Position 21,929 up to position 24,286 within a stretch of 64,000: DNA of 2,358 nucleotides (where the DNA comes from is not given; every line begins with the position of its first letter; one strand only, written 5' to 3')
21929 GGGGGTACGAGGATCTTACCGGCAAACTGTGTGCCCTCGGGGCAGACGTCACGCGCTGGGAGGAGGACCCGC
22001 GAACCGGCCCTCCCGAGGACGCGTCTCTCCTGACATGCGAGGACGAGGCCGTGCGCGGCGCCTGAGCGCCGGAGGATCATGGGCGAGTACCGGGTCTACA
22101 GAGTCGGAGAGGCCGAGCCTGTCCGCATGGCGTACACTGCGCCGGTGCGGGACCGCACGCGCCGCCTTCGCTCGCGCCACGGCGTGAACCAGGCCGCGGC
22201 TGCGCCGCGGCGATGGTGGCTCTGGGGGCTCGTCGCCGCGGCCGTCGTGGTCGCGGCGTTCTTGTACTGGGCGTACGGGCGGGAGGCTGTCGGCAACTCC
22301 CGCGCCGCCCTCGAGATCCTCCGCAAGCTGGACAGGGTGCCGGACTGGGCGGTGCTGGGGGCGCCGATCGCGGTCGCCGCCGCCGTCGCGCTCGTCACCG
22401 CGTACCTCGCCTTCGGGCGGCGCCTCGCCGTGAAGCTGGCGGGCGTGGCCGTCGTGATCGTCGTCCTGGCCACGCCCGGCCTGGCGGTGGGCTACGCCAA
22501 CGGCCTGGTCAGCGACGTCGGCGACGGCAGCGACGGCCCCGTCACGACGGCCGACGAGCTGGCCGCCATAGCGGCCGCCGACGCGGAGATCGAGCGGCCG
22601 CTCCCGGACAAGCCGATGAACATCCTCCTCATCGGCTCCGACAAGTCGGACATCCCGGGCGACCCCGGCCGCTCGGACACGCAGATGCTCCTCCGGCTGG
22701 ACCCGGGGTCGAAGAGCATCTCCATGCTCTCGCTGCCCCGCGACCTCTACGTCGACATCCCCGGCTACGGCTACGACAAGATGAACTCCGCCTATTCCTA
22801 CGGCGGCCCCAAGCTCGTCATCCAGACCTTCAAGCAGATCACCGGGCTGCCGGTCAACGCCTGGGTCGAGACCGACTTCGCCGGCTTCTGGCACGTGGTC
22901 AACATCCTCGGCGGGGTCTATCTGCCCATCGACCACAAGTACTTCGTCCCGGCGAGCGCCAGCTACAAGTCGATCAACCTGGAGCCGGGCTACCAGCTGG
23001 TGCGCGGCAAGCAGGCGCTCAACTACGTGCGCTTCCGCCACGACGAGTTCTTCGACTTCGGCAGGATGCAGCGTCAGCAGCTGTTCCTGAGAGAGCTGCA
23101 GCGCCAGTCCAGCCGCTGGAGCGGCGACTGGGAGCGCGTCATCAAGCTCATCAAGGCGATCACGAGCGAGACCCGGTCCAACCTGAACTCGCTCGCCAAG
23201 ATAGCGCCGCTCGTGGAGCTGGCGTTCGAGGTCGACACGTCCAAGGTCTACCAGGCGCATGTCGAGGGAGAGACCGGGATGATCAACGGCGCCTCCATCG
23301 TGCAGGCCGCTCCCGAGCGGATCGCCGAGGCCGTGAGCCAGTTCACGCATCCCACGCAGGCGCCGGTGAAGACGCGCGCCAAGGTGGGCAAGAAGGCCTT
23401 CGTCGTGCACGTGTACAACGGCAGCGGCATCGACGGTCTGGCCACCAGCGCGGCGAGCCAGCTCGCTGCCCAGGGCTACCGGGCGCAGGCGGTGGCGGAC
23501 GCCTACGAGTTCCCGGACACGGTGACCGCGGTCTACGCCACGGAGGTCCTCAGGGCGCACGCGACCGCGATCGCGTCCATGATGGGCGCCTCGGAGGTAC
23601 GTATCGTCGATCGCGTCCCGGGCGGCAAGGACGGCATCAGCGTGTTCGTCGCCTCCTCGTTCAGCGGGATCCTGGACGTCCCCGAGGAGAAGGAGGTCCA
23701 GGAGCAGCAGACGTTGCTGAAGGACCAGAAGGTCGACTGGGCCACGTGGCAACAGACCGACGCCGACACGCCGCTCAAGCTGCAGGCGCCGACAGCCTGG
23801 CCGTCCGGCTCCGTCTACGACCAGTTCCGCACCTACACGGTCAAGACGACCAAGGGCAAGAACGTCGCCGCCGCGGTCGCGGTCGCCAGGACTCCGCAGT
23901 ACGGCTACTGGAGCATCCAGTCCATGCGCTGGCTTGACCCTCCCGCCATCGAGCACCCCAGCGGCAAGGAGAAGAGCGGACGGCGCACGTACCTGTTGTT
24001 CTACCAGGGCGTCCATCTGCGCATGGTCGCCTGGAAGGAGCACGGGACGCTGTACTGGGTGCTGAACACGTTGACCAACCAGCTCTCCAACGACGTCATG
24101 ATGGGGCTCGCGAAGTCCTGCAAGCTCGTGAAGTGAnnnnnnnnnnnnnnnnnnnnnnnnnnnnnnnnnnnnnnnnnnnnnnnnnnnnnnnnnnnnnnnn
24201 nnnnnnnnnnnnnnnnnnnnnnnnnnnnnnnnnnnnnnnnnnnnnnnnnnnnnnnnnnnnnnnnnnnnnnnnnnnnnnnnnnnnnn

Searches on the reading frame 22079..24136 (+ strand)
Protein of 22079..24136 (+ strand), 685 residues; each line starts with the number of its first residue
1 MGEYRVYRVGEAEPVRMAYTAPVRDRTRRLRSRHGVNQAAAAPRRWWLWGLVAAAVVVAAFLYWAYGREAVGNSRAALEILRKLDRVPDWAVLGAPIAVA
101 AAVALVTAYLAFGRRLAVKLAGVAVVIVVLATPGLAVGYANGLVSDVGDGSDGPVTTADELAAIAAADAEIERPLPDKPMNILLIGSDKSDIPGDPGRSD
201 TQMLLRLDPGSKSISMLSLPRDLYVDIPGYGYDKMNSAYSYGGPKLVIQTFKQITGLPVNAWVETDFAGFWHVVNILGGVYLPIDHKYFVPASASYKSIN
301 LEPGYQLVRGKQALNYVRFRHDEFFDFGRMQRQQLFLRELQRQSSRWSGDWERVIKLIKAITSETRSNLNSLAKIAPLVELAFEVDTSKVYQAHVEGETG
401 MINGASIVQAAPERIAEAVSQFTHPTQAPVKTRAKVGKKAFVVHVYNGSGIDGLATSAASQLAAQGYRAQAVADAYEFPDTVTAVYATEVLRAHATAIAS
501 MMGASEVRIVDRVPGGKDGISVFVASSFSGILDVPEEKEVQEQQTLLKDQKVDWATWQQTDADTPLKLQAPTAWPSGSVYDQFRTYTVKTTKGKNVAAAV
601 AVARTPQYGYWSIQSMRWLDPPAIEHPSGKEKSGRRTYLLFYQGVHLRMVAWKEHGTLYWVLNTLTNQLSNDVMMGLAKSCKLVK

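Call 57: search_protein_families(library=pfam, proteins=[window:22079-24136:+], max_evalue=0.00001)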
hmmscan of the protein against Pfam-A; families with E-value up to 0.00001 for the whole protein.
window:22079-24136:+ (685 aa): 2 families
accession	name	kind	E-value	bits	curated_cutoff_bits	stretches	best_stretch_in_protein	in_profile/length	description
PF03816.19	LytR_cpsA_psr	-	1e-39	136.5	24.6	1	198-344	1-148/150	LytR_cpsA_psr family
PF13399.11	LytR_C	-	9.1e-11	43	22.2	1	443-526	4-84/86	LytR cell envelope-related transcriptional attenuator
